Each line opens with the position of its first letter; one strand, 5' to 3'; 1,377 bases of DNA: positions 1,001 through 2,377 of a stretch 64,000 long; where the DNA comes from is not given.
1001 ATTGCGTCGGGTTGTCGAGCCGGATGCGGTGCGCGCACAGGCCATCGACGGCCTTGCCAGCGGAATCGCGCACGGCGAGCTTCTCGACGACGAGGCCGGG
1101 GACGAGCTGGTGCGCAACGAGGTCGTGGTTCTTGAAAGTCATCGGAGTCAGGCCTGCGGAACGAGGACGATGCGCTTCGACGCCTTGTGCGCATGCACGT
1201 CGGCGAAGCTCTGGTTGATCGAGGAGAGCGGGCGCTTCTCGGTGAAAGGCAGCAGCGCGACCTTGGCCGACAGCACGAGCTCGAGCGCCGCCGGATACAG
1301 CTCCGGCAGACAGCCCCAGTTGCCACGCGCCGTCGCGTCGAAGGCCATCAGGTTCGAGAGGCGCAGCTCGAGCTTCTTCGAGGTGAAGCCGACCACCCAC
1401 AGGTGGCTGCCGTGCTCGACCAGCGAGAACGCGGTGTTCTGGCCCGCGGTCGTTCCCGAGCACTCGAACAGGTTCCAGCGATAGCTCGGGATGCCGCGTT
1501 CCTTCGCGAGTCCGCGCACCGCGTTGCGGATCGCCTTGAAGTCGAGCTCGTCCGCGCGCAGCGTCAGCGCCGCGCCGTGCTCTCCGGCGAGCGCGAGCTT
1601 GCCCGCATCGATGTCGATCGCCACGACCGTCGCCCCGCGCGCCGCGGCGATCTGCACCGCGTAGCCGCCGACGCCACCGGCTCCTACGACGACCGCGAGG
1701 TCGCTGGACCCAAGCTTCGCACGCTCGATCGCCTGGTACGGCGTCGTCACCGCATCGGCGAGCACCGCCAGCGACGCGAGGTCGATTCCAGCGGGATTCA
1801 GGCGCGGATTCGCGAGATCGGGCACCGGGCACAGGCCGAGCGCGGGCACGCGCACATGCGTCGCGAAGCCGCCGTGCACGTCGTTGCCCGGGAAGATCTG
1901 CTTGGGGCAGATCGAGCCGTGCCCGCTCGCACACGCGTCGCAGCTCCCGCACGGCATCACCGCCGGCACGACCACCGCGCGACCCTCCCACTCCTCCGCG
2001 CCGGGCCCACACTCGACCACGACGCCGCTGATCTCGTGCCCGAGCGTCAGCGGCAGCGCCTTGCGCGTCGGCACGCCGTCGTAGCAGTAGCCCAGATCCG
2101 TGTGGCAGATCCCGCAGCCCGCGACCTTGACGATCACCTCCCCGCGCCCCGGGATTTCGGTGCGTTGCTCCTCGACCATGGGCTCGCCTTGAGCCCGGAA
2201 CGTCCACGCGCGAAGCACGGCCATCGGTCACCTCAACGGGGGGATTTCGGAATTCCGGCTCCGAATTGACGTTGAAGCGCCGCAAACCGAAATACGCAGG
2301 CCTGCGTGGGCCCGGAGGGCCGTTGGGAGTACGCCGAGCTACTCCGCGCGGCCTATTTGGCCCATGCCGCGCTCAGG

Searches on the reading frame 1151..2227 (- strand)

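Call 51: search_protein_families(library=pfam, proteins=[window:1151-2227:-], max_evalue=0.001)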
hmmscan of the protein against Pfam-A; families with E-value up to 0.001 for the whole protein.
window:1151-2227:- (359 aa): 2 families
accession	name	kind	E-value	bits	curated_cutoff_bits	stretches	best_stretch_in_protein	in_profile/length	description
PF08240.17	ADH_N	-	4.4e-23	82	23.5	1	27-137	1-104/104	Alcohol dehydrogenase GroES-like domain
PF00107.32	ADH_zinc_N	-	2.8e-17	63.3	31.8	1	185-319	1-128/129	Zinc-binding dehydrogenase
